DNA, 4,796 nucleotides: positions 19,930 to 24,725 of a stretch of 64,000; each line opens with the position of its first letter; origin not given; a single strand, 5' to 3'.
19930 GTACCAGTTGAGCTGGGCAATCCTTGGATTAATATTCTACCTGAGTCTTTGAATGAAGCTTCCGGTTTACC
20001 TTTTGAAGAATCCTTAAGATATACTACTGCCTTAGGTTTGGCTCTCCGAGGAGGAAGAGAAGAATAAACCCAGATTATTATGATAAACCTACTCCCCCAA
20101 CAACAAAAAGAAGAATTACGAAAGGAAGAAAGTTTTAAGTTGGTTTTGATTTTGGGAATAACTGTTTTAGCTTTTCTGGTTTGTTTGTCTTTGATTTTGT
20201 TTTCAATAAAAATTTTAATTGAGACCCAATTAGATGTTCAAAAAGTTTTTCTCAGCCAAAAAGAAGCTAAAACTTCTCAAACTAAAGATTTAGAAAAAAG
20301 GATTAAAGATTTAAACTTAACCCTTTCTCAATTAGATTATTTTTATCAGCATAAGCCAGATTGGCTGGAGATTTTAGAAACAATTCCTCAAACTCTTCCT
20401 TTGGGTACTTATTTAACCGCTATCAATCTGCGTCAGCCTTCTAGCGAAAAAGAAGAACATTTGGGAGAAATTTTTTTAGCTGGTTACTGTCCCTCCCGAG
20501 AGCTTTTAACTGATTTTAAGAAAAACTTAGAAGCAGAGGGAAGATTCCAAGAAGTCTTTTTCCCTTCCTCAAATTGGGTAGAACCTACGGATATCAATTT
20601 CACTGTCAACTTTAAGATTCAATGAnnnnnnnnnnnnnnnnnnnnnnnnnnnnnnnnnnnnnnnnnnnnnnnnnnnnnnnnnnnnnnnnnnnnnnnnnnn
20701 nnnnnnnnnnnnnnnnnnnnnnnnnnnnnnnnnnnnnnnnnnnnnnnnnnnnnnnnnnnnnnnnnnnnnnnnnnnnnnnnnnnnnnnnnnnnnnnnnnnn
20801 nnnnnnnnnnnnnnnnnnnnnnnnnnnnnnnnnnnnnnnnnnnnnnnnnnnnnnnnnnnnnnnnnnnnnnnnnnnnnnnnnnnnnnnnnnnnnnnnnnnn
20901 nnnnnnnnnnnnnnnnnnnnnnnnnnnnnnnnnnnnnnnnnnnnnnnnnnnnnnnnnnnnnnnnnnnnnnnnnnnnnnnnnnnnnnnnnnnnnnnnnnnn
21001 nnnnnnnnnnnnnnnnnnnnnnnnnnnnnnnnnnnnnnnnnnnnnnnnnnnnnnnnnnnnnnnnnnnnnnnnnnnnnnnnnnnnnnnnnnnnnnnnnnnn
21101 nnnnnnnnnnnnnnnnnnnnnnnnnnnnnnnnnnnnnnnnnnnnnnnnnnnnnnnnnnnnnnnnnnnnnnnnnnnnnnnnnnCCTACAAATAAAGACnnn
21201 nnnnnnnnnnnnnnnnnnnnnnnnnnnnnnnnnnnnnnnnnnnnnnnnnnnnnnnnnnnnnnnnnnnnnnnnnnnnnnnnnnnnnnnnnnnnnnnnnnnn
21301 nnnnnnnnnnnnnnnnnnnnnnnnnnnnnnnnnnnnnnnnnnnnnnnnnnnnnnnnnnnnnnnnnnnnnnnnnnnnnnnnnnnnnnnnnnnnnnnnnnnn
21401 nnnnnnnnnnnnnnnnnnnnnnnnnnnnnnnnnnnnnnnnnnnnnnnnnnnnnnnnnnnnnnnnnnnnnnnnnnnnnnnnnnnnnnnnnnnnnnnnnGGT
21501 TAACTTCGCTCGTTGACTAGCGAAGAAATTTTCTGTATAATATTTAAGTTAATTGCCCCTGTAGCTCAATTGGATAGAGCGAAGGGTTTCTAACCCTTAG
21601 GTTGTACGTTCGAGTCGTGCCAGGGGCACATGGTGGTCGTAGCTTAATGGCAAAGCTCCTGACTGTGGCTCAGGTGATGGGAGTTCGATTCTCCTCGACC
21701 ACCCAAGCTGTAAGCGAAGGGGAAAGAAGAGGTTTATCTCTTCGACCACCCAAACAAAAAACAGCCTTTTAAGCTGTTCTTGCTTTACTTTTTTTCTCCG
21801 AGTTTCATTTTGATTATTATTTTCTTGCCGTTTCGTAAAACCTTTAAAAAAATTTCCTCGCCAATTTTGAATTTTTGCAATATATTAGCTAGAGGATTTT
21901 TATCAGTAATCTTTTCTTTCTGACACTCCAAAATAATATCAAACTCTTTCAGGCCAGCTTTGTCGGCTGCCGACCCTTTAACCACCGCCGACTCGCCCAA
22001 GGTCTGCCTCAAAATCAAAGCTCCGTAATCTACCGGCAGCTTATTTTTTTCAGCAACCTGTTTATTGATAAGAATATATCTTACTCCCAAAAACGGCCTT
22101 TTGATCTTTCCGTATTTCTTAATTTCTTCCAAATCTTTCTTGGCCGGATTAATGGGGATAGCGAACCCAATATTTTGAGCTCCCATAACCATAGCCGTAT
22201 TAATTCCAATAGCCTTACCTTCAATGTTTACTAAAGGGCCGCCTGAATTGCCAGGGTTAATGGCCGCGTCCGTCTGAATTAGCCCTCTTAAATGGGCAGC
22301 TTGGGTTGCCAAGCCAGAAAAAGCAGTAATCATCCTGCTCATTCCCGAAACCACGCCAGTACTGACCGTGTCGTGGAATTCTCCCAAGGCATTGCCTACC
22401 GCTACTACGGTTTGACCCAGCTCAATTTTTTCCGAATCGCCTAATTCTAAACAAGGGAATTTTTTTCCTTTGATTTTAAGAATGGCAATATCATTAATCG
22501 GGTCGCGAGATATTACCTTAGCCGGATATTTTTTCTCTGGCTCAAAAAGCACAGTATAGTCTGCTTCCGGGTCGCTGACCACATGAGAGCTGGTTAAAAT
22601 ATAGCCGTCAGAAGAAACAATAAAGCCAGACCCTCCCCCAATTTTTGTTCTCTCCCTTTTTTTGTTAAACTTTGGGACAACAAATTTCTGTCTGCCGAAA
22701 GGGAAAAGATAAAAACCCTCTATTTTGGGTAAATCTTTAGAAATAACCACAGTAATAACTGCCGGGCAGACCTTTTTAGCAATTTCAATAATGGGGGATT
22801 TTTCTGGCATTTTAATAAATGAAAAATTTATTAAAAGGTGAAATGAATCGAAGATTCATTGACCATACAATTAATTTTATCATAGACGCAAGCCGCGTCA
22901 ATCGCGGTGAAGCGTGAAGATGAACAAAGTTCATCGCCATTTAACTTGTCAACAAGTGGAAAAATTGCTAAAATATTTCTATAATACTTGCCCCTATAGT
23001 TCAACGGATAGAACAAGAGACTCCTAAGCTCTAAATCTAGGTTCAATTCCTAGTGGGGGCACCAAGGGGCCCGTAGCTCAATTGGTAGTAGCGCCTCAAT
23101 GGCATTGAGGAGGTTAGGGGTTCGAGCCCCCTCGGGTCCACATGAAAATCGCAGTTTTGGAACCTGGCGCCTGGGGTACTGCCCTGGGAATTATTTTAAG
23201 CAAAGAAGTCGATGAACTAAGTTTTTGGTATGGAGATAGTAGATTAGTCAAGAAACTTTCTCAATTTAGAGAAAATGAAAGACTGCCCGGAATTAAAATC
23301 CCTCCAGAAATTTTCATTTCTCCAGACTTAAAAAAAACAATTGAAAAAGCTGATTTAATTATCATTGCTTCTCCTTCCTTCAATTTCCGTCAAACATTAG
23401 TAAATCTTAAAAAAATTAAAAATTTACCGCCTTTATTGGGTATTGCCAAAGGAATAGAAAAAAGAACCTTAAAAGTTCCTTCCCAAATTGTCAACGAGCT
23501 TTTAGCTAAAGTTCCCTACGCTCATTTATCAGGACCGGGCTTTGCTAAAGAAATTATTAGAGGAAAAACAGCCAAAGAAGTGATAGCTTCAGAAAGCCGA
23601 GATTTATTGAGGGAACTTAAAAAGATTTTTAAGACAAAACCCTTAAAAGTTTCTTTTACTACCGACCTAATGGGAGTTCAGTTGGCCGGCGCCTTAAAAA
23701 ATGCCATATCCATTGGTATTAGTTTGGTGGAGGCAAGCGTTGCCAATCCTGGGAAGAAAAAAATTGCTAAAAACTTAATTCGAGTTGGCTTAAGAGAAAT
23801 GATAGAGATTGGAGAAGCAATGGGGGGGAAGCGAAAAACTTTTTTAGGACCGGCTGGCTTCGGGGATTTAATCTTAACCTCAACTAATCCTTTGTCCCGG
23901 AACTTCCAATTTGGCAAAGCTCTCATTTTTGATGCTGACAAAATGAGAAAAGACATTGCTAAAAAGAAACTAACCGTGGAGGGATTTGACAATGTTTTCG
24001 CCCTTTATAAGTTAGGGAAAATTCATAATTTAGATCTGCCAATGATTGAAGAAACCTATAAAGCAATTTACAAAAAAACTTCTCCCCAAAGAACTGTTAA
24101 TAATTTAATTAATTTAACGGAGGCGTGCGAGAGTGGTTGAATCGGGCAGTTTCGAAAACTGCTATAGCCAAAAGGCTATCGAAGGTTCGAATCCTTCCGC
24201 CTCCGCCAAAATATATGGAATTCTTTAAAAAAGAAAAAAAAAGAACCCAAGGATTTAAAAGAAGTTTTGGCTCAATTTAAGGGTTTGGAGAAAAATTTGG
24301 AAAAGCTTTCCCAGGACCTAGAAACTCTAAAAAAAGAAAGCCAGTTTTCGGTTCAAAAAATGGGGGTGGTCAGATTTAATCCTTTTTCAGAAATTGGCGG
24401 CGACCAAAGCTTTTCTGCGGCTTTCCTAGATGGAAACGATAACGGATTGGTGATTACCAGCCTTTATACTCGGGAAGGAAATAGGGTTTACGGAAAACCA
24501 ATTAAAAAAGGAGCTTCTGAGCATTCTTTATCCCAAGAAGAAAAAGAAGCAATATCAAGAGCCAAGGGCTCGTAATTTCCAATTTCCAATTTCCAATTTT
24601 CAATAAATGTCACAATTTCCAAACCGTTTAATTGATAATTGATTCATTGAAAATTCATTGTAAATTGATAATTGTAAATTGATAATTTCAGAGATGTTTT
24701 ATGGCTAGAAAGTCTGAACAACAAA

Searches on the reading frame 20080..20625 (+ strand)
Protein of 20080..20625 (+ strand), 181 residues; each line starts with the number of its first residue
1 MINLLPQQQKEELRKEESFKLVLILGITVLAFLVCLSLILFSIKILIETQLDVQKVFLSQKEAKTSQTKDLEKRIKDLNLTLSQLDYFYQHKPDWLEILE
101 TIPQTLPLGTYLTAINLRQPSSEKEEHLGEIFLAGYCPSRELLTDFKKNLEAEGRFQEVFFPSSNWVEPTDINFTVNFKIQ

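Call 55: search_protein_families(library=pfam, proteins=[window:20080-20625:+], max_evalue=0.00001)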
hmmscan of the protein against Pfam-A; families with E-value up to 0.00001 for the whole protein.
window:20080-20625:+ (181 aa): 1 family
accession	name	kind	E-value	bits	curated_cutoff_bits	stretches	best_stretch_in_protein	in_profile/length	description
PF05137.18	PilN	-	8.9e-07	29.3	22.8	1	98-179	2-77/78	Fimbrial assembly protein (PilN)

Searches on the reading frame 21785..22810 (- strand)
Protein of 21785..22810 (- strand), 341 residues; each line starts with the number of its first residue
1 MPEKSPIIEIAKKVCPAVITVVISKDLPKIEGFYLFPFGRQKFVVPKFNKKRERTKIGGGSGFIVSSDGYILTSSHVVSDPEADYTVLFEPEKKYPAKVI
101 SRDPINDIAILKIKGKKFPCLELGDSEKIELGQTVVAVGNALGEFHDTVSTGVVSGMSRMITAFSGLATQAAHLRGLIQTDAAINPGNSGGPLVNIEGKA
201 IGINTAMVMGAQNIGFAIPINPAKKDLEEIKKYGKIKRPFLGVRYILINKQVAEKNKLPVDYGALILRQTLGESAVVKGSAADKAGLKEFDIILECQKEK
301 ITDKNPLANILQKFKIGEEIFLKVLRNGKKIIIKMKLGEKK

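Call 41: search_protein_families(library=pfam, proteins=[window:21785-22810:-])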
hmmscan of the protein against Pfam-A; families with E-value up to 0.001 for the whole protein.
window:21785-22810:- (341 aa): 4 families
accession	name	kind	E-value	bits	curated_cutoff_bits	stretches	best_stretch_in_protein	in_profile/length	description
PF13365.12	Trypsin_2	-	5.8e-34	118.3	27.6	1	60-203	1-144/144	Trypsin-like peptidase domain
PF00089.32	Trypsin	-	2.1e-16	60.8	20.6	1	61-224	28-217/220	Trypsin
PF13180.12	PDZ_2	-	1.2e-07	32.4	27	1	265-336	15-79/80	PDZ domain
PF17820.7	PDZ_6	-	0.00029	21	27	1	274-326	3-54/54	PDZ domain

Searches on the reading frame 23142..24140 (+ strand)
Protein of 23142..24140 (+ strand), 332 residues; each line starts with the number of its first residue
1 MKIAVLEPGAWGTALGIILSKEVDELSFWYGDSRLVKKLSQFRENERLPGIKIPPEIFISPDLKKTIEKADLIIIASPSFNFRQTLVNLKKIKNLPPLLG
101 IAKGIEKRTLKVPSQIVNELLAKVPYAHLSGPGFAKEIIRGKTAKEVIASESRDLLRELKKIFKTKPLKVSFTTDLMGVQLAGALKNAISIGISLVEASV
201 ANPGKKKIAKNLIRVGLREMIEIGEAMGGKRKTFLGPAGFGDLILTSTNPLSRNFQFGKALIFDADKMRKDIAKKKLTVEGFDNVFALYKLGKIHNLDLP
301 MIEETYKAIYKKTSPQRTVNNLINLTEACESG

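Call 41: search_protein_families(library=pfam, proteins=[window:23142-24140:+])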
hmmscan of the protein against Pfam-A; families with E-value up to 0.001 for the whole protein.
window:23142-24140:+ (332 aa): 3 families
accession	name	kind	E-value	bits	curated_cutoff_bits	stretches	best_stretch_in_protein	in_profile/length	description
PF01210.29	NAD_Gly3P_dh_N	-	1.1e-33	116.9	23.1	1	2-154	1-156/158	NAD-dependent glycerol-3-phosphate dehydrogenase N-terminus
PF07479.19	NAD_Gly3P_dh_C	-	9.7e-32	110.5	25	1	175-319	1-141/142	NAD-dependent glycerol-3-phosphate dehydrogenase C-terminus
PF20618.3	GPD_NAD_C_bact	-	2.6e-12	47.6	27.6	1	238-304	1-65/66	Bacterial GPD, NAD-dependent C-terminal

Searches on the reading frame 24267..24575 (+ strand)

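Call 56: search_protein_families(library=pfam, proteins=[window:24267-24575:+], max_evalue=0.00001)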
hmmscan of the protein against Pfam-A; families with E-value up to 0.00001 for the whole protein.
window:24267-24575:+ (102 aa): 1 family
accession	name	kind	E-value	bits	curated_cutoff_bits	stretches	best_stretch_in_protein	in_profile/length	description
PF14584.11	DUF4446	-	2.1e-34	119.1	27.4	1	2-99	52-149/150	Protein of unknown function (DUF4446)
